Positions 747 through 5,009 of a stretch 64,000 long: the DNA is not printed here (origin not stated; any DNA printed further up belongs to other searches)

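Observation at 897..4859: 1320-aa protein with two seven-unit NHL-type arrays and a mid-protein TM hairpin that looks like a fusion scar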

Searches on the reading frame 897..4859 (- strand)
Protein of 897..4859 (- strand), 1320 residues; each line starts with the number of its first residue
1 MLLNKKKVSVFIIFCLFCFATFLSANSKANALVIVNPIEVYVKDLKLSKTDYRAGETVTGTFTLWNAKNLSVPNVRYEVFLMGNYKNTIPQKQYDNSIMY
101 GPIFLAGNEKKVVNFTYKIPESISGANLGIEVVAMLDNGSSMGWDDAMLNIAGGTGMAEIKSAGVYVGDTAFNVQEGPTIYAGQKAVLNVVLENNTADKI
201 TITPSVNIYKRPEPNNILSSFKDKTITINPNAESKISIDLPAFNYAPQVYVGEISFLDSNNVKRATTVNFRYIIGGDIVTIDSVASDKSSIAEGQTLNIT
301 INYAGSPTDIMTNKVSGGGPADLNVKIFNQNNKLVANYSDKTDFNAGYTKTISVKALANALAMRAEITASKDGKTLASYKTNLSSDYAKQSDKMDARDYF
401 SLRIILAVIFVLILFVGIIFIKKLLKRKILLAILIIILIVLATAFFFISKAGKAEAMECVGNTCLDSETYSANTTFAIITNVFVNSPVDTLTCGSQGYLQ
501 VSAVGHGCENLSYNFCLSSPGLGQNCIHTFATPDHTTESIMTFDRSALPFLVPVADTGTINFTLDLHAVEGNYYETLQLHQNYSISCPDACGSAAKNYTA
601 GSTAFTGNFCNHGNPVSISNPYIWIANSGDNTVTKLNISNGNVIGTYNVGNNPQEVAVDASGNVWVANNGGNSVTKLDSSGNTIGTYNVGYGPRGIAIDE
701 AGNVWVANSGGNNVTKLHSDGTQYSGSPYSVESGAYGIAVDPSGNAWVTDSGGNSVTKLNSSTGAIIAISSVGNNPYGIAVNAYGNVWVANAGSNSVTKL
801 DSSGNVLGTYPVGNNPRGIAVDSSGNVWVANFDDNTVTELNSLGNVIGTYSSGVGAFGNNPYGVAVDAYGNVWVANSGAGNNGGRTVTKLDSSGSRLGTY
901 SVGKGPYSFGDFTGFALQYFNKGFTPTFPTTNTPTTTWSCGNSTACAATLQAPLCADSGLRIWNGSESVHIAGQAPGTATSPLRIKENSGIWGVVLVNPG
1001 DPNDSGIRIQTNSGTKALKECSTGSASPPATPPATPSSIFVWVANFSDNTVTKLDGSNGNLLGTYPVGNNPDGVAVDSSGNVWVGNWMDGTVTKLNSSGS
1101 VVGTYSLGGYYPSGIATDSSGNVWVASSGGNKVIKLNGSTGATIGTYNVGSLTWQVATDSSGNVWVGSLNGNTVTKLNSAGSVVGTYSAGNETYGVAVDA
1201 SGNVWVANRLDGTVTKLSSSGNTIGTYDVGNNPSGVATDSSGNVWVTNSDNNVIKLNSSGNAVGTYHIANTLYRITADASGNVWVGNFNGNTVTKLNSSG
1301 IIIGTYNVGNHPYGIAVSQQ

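Call 3: search_protein_families(library=pfam, proteins=[window:897-4859:-], max_evalue=0.1)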
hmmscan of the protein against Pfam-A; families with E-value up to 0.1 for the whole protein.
window:897-4859:- (1320 aa): 17 families
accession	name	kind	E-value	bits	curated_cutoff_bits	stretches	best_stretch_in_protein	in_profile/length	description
PF08450.18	SGL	-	6.2e-40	137.8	26.3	6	1067-1108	181-223/246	SMP-30/Gluconolactonase/LRE-like region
PF24684.1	Vgb_lyase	-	1.9e-39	135.6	50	2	622-876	25-282/290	Virginiamycin B lyase family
PF01436.27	NHL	-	2.2e-31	106.8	20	5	814-837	2-25/28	NHL repeat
PF07494.17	Reg_prop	-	2.8e-18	64.1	20.4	0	813-832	4-23/24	Two component regulator propeller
PF22701.2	Mala_s_1-like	-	1.6e-17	64.4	27.5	4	692-771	89-168/195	Mal s 1 allergenic protein-like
PF13449.12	Phytase-like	-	1.5e-08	35.3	27.6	0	778-814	72-108/284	Esterase-like activity of phytase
PF06739.17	SBBP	-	6.3e-07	29.7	20.5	0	1109-1128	12-31/38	Beta-propeller repeat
PF13570.13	Beta-prop_ACSF4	-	5.9e-06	26.3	133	1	1036-1273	17-258/329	Beta-alanine-activating enzyme, beta-propeller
PF20990.2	DUF2207_C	-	0.0036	17.5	33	1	362-450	93-187/247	Predicted membrane protein (DUF2207) C-terminal domain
PF14264.12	Glucos_trans_II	-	0.0068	16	30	1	377-448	219-292/317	Glucosyl transferase GtrII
PF06280.18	fn3_5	-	0.016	16.4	27.6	0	208-261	46-103/112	Fn3-like domain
PF00058.23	Ldl_recept_b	-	0.045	14.7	21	0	796-822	24-41/42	Low-density lipoprotein receptor repeat class B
PF08533.16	Glyco_hydro_42C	-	0.051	13.8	21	0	1037-1067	11-42/58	Beta-galactosidase C-terminal domain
PF04932.20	Wzy_C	-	0.054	13.7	31.7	0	403-447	16-60/149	O-Antigen ligase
PF13273.12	DUF4064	-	0.078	13.6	32.1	1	381-443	41-100/102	Protein of unknown function (DUF4064)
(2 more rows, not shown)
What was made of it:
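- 2133..3011 (-): Propeller 1, aa 617-909: seven NHL/YVTN blades ending in the cap motif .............. Pfam NHL, SGL and Vgb_lyase hits (call 3).
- On NHL / YVTN beta-propeller repeat (Pfam PF01436 and its clan): NHL scores 106.8 bits against a cut-off of 20 (call 3).
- Checked: Pfam NHL scores E=2e-31 and Vgb_lyase 1.9e-39 (call 3).
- Pfam NHL and Vgb_lyase hits (call 3). Pfam Vgb_lyase (135.6 bits, cut-off 50) and SGL (137.8 bits) hits (call 3).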

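Call 4: search_protein_families(library=ncbifam, proteins=[window:897-4859:-], max_evalue=0.1)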
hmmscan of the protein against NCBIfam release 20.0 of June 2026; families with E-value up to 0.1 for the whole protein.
window:897-4859:- (1320 aa): 9 families
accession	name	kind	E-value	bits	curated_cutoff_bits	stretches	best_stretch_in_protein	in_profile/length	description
TIGR03866.1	PQQ_ABC_repeats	subfamily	3.4e-32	111.8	287.3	5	744-879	11-145/310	PQQ-dependent catabolism-associated beta-propeller protein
NF035926.1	scyF_NHL_VPEP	equivalog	3.9e-19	69.1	350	5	667-810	129-283/376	scytonemin biosynthesis PEP-CTERM protein ScyF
NF000096.1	stregra_B_VgbB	exception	3.7e-17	62.5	600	4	654-884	18-250/295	streptogramin B lyase Vgb(B)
NF000022.1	stregra_B_VgbA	exception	1.5e-16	60.4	600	4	773-886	14-125/299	streptogramin B lyase Vgb(A)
NF033206.1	ScyE_fam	subfamily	1.5e-14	54.3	80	1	720-766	134-171/333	ScyD/ScyE family protein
NF053768.1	CIS12_fam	equivalog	6.6e-05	21.8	860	1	1140-1285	33-183/715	CIS12 family contractile injection system protein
TIGR02276.1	beta_rpt_yvtn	repeat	0.0066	16.4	27.85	3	786-822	5-42/42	beta-propeller repeat protein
NF046000.1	MAG1210_fam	subfamily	0.036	12.7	275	1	359-448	25-116/550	MAG1210 family protein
TIGR00764.1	lon_rel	equivalog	0.078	11.5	516.6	0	385-449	96-154/608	ATP-dependent protease LonB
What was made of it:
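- On Streptogramin B (virginiamycin B) lyase Vgb: 60.4 and 62.5 bits against a cut-off of 600 (call 4).
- The NCBIfam Vgb(A) and Vgb(B) models score 60-62 bits against a cut-off of 600 (call 4).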

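Call 8: find_encoding_contigs(protein=window:897-4859:-, flank=10000, max_places=6)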
Protein window:897-4859:- (1320 aa): no gene with exactly this product is on record in the collection.
